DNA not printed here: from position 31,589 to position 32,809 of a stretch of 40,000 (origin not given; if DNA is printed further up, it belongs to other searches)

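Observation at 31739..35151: Second DpdA-like TGT overlapping a SWIM-finger Ski2-like helicase in a separate, divergently regulated operon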

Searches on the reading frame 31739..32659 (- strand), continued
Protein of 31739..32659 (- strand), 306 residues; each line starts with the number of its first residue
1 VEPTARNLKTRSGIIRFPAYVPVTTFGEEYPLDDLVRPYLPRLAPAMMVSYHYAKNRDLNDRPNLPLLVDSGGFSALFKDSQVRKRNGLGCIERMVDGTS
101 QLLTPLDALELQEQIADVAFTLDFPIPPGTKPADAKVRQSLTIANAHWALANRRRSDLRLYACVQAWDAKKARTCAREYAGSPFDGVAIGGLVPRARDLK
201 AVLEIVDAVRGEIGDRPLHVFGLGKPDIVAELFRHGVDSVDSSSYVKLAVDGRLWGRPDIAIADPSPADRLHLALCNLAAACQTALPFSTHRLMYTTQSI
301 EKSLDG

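Call 66: search_protein_families(library=pfam, proteins=[P0139, P0184, P0202, P0215, P0219, P0238, P0262, P0218], max_evalue=0.001)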
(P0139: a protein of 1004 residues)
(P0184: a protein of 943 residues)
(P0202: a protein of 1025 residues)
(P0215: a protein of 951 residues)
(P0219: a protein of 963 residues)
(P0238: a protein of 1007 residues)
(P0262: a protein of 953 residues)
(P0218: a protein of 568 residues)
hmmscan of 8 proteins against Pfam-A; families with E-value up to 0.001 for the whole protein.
P0139 (1004 aa): 6 families
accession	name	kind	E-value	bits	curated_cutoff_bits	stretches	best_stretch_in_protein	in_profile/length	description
PF00270.35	DEAD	-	8.8e-18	65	26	1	11-165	2-161/167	DEAD/DEAH box helicase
PF01702.25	TGT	-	2.4e-15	56.9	26.3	1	784-969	76-269/357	Queuine tRNA-ribosyltransferase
PF00271.37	Helicase_C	-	9.1e-14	52.1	23.5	1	203-319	4-110/110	Helicase conserved C-terminal domain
PF14520.12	HHH_5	-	4.4e-11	43.5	27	1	558-610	3-55/57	Helix-hairpin-helix domain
PF04851.21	ResIII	-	1.8e-05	25.1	22.5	1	27-163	25-161/164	Type III restriction enzyme, res subunit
PF04434.22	SWIM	-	4.1e-05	23.5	19.6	1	655-690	2-36/38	SWIM zinc finger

P0184 (943 aa): 7 families
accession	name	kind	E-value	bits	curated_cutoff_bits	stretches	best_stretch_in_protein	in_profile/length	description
PF00270.35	DEAD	-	1.8e-20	73.7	26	1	286-430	14-166/167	DEAD/DEAH box helicase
PF00271.37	Helicase_C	-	7.4e-14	52.4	23.5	1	473-570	14-108/110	Helicase conserved C-terminal domain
PF04851.21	ResIII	-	3.2e-08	34.1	22.5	1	281-425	18-162/164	Type III restriction enzyme, res subunit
PF14520.12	HHH_5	-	1.4e-06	29.1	27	1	808-860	4-57/57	Helix-hairpin-helix domain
PF01702.25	TGT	-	4.2e-06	26.5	26.3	1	50-227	76-267/357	Queuine tRNA-ribosyltransferase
PF10391.15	DNA_pol_lambd_f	-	4.3e-05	23.7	29.8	1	813-836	8-31/51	Fingers domain of DNA polymerase lambda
PF22527.2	DEXQc_Suv3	-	4.5e-05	23.5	27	1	284-401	11-113/154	DEXQ-box helicase domain of Suv3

P0202 (1025 aa): 4 families
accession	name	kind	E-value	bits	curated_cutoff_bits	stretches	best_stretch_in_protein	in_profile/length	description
PF00270.35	DEAD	-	4.5e-18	66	26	1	313-455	16-161/167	DEAD/DEAH box helicase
PF00271.37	Helicase_C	-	4.4e-17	62.8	23.5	1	495-612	2-108/110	Helicase conserved C-terminal domain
PF01702.25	TGT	-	3.6e-13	49.7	26.3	1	67-251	76-269/357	Queuine tRNA-ribosyltransferase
PF04851.21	ResIII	-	4.4e-05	23.9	22.5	1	302-454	14-162/164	Type III restriction enzyme, res subunit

P0215 (951 aa): 5 families
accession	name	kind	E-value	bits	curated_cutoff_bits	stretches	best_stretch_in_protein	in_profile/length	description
PF00270.35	DEAD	-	1.3e-22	80.8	26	1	272-415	14-161/167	DEAD/DEAH box helicase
PF00271.37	Helicase_C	-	1.4e-14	54.7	23.5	1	451-565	2-110/110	Helicase conserved C-terminal domain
PF04851.21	ResIII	-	1.5e-09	38.4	22.5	1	268-414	19-162/164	Type III restriction enzyme, res subunit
PF14520.12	HHH_5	-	2.3e-06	28.4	27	1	809-860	4-56/57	Helix-hairpin-helix domain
PF01702.25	TGT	-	3.8e-06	26.7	26.3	1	130-218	172-266/357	Queuine tRNA-ribosyltransferase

P0219 (963 aa): 5 families
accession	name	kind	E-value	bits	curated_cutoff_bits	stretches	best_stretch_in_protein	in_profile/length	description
PF00270.35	DEAD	-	8.8e-20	71.5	26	1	286-429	14-163/167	DEAD/DEAH box helicase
PF00271.37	Helicase_C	-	2.2e-17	63.8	23.5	1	467-579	5-109/110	Helicase conserved C-terminal domain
PF04851.21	ResIII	-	2.5e-10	40.9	22.5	1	272-427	9-162/164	Type III restriction enzyme, res subunit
PF01702.25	TGT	-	1.8e-05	24.4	26.3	1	148-231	186-269/357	Queuine tRNA-ribosyltransferase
PF04434.22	SWIM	-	0.00017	21.5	19.6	1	937-959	13-36/38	SWIM zinc finger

P0238 (1007 aa): 5 families
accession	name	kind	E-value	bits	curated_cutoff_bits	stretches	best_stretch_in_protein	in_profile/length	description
PF00270.35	DEAD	-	3.1e-24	86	26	1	282-426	16-161/167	DEAD/DEAH box helicase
PF00271.37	Helicase_C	-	4.9e-15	56.2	23.5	1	475-585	7-109/110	Helicase conserved C-terminal domain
PF04851.21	ResIII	-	8.6e-14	52.2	22.5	1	282-424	25-161/164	Type III restriction enzyme, res subunit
PF14520.12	HHH_5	-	2.8e-08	34.5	27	1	841-894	3-56/57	Helix-hairpin-helix domain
PF01702.25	TGT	-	5.4e-06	26.1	26.3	1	171-239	198-265/357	Queuine tRNA-ribosyltransferase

P0262 (953 aa): 5 families
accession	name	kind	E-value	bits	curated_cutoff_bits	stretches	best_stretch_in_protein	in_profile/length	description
PF00270.35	DEAD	-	3.4e-19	69.6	26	1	259-400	18-163/167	DEAD/DEAH box helicase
PF00271.37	Helicase_C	-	6e-12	46.2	23.5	1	445-550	13-109/110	Helicase conserved C-terminal domain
PF04851.21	ResIII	-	1.3e-09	38.7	22.5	1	253-398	21-162/164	Type III restriction enzyme, res subunit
PF14520.12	HHH_5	-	0.0004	21.2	27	0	791-841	3-55/57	Helix-hairpin-helix domain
PF01702.25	TGT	-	0.00073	19.1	26.3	0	155-230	194-268/357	Queuine tRNA-ribosyltransferase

P0218 (568 aa): 3 families
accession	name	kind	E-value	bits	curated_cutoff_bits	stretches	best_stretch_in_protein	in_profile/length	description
PF00270.35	DEAD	-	1.9e-20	73.7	26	1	258-409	11-166/167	DEAD/DEAH box helicase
PF04851.21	ResIII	-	1.4e-10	41.8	22.5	1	251-404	20-162/164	Type III restriction enzyme, res subunit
PF01702.25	TGT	-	8.8e-09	35.3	26.3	1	35-220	66-266/357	Queuine tRNA-ribosyltransferase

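Call 67: get_annotated_region(hit=H15, flank=12000)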
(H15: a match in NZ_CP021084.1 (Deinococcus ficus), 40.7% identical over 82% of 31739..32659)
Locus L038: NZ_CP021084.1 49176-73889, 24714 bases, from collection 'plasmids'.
description: Deinococcus ficus strain CC-FR2-10 plasmid pDFI3, complete sequence
organism: Deinococcus ficus (NCBI taxid 317577)
taxonomy: Bacteria; Deinococcota; Deinococci; Deinococcales; Deinococcaceae; Deinococcus; Deinococcus ficus
host: -; source: Ficus religiosa L.,cell culture,rhizosphere,rhizosphere; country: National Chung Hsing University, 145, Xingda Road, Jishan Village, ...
typing (MOB-suite, as given by PLSDB): non-mobilizable
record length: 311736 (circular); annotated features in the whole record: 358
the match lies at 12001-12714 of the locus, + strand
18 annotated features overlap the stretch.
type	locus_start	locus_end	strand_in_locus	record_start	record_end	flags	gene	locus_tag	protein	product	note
CDS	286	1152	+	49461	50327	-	-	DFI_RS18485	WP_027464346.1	IS5 family transposase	-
CDS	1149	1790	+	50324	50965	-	-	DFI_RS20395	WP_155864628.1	hypothetical protein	-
CDS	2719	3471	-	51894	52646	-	-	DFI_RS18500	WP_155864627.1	hypothetical protein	-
CDS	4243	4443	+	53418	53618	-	-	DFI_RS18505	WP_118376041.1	hypothetical protein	-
CDS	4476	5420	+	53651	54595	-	-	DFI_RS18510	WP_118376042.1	hypothetical protein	-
CDS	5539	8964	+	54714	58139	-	-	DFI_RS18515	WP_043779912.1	ribonucleotide reductase N-terminal alpha domain-containing protein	GO:0006260 - DNA replication [Evidence IEA]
CDS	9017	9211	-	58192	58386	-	-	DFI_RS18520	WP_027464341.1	hypothetical protein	-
CDS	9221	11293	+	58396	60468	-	-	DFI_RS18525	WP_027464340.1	UvrD-helicase domain-containing protein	-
CDS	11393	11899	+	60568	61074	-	-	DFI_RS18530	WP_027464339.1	hypothetical protein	-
CDS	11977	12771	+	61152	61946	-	-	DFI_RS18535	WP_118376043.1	hypothetical protein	-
CDS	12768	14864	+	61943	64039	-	-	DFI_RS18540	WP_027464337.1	DEAD/DEAH box helicase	-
CDS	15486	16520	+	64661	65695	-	-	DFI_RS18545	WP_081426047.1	replication initiator protein A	-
CDS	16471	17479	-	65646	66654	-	-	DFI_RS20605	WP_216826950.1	IS630 family transposase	-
CDS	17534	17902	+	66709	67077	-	-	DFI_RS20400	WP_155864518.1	hypothetical protein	-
CDS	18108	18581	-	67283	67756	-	-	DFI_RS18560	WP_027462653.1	hypothetical protein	-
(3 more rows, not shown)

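Call 68: get_annotated_region(hit=H16, flank=12000)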
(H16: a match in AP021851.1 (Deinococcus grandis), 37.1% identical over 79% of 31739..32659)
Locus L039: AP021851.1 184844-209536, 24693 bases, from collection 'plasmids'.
description: Deinococcus grandis ATCC 43672 plasmid: pDEGR-2 DNA, complete genome
organism: Deinococcus grandis (NCBI taxid 57498)
taxonomy: Bacteria; Deinococcota; Deinococci; Deinococcales; Deinococcaceae; Deinococcus; Deinococcus grandis
host: -; source: -; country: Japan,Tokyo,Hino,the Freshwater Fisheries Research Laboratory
typing (MOB-suite, as given by PLSDB): non-mobilizable
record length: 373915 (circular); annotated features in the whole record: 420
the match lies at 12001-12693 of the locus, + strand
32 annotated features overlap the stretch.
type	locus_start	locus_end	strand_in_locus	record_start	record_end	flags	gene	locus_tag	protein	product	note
CDS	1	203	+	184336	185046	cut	-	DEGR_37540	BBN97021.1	hypothetical protein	-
CDS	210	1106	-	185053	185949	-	-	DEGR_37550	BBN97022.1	hypothetical protein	-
CDS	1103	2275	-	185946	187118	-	-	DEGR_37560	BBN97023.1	hypothetical protein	-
CDS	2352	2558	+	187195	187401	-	-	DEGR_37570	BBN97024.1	hypothetical protein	-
CDS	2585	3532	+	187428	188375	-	-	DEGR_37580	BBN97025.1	hypothetical protein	-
CDS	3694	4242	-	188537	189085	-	-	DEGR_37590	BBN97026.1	hypothetical protein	-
CDS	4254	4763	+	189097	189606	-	-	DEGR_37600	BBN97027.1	hypothetical protein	-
CDS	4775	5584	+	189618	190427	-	-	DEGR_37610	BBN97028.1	hypothetical protein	-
CDS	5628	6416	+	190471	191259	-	-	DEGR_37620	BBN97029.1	thiazole biosynthesis adenylyltransferase ThiF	-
CDS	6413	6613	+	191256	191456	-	-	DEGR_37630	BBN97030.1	hypothetical protein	-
CDS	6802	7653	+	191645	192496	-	-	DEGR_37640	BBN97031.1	hypothetical protein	-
CDS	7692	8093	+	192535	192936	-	-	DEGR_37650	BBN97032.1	hypothetical protein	-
CDS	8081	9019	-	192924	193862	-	-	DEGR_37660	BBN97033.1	membrane protein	-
CDS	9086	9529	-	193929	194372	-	-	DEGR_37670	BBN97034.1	hypothetical protein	-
CDS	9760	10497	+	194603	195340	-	-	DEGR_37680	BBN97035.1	hypothetical protein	-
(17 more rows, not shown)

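Call 72: find_related_loci(query=A1, collection=viral_contigs, flank=10000)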
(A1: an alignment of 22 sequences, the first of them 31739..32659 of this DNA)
Query A1 (306 aa) in viral_contigs; peptide patterns used: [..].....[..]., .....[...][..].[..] (x = any residue, [..] = any of these).
24 stretches matched a pattern, but none encodes a relative of the query by tblastn (E <= 1e-3).

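Call 87: search_protein_families(library=pfam, proteins=[L037:3861-4541:-, L037:2107-3828:-, L038:11977-12771:+, L038:12768-14864:+, L038:11393-11899:+, L003:6527-7486:+, L003:11285-12349:+], max_evalue=0.01)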
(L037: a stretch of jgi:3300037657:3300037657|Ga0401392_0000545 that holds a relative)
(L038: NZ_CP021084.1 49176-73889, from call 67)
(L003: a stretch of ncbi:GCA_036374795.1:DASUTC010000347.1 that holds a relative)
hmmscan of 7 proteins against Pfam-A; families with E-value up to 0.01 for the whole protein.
L037:3861-4541:- (226 aa): 2 families
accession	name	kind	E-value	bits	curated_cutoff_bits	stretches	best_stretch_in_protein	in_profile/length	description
PF06508.19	QueC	-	9.7e-59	198.8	22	1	4-211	2-209/210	Queuosine biosynthesis protein QueC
PF00733.27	Asn_synthase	-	0.0017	18.5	21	1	7-64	23-80/354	Asparagine synthase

L037:2107-3828:- (573 aa): 1 family
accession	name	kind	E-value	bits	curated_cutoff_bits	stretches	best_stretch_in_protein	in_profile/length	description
PF14104.11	DUF4277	-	0.00075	20.3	25.4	1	9-106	3-97/109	Domain of unknown function (DUF4277)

L038:11977-12771:+ (264 aa): 1 family
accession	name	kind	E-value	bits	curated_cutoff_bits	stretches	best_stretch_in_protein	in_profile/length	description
PF01702.25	TGT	-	4e-10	39.7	26.3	1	54-232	76-267/357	Queuine tRNA-ribosyltransferase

L038:12768-14864:+ (698 aa): 8 families
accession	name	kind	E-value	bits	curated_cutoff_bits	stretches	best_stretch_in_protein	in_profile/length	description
PF00270.35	DEAD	-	6.5e-22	78.5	26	1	10-153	15-161/167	DEAD/DEAH box helicase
PF00271.37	Helicase_C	-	7e-20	71.8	23.5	1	192-302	5-109/110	Helicase conserved C-terminal domain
PF04851.21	ResIII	-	1.2e-12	48.4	22.5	1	4-152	18-162/164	Type III restriction enzyme, res subunit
PF14520.12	HHH_5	-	5.9e-06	27.1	27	1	548-596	6-55/57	Helix-hairpin-helix domain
PF22590.2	Cas3-like_C_2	-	0.00037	21.2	27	1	201-304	3-106/106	CRISPR-associated nuclease/helicase Cas3, C-terminal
PF07652.20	Flavi_DEAD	-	0.0019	18.6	21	0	11-118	6-105/148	Flavivirus DEAD domain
PF13401.12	AAA_22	-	0.0026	18.5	27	1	8-139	4-107/130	AAA domain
PF22527.2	DEXQc_Suv3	-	0.004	17.2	27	0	17-138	21-123/154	DEXQ-box helicase domain of Suv3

L038:11393-11899:+ (168 aa): 0 families

L003:6527-7486:+ (319 aa): 3 families
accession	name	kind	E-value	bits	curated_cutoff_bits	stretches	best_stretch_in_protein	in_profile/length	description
PF02384.22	N6_Mtase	-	1.5e-08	34.8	20.4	1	197-261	44-108/311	N-6 DNA Methylase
PF11599.14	AviRa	-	0.00085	19.3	25.7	1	197-284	49-132/232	RRNA methyltransferase AviRa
PF20473.4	MmeI_Mtase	-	0.0026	17.4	27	1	191-217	11-37/259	MmeI, DNA-methyltransferase domain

L003:11285-12349:+ (354 aa): 0 families

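Call 97: get_annotated_region(hit=H19, flank=14000)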
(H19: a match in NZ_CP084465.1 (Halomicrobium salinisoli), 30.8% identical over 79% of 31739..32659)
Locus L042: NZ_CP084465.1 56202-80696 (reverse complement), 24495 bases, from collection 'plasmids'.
description: Halomicrobium salinisoli strain LT50 plasmid unnamed2, complete sequence
organism: Halomicrobium salinisoli (NCBI taxid 2878391)
taxonomy: Archaea; Euryarchaeota; Halobacteria; Halobacteriales; Haloarculaceae; Halomicrobium; Halomicrobium salinisoli
host: -; source: cell culture,gobi saline soil; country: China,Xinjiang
typing (MOB-suite, as given by PLSDB): non-mobilizable
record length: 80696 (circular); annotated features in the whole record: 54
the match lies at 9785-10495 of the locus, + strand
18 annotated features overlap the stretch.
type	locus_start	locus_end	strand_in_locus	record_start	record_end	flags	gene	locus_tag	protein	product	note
CDS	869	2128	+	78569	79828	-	-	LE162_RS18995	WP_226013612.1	tyrosine-type recombinase/integrase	GO:0015074 - DNA integration [Evidence IEA]; GO:0006310 - DNA recombination [Evidence IEA]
CDS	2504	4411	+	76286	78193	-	-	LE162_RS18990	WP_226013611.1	hypothetical protein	-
CDS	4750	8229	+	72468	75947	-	-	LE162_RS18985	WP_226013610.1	queuine tRNA-ribosyltransferase tRNA-guanine transglycosylase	-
CDS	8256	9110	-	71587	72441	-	-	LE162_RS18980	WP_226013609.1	restriction endonuclease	GO:0009307 - DNA restriction-modification system [Evidence IEA]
CDS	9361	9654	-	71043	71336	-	-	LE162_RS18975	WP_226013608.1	winged helix-turn-helix transcriptional regulator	-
CDS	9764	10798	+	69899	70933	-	-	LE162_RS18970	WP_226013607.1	tRNA-guanine transglycosylase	-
CDS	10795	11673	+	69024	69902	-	-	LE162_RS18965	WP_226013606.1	hypothetical protein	-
CDS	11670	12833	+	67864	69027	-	-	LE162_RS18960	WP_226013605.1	BREX system ATP-binding domain-containing protein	-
CDS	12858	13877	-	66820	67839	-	-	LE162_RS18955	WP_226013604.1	metallophosphoesterase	-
CDS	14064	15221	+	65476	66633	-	-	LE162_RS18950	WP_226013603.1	hypothetical protein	-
CDS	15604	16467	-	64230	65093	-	-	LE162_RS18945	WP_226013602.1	hypothetical protein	-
CDS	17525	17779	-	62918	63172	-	-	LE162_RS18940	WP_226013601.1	type II toxin-antitoxin system HicA family toxin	-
CDS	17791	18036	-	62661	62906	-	-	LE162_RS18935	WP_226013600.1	type II toxin-antitoxin system HicB family antitoxin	-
CDS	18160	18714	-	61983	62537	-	-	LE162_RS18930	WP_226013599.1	hypothetical protein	-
CDS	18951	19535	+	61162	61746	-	-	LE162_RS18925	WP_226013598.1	hypothetical protein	-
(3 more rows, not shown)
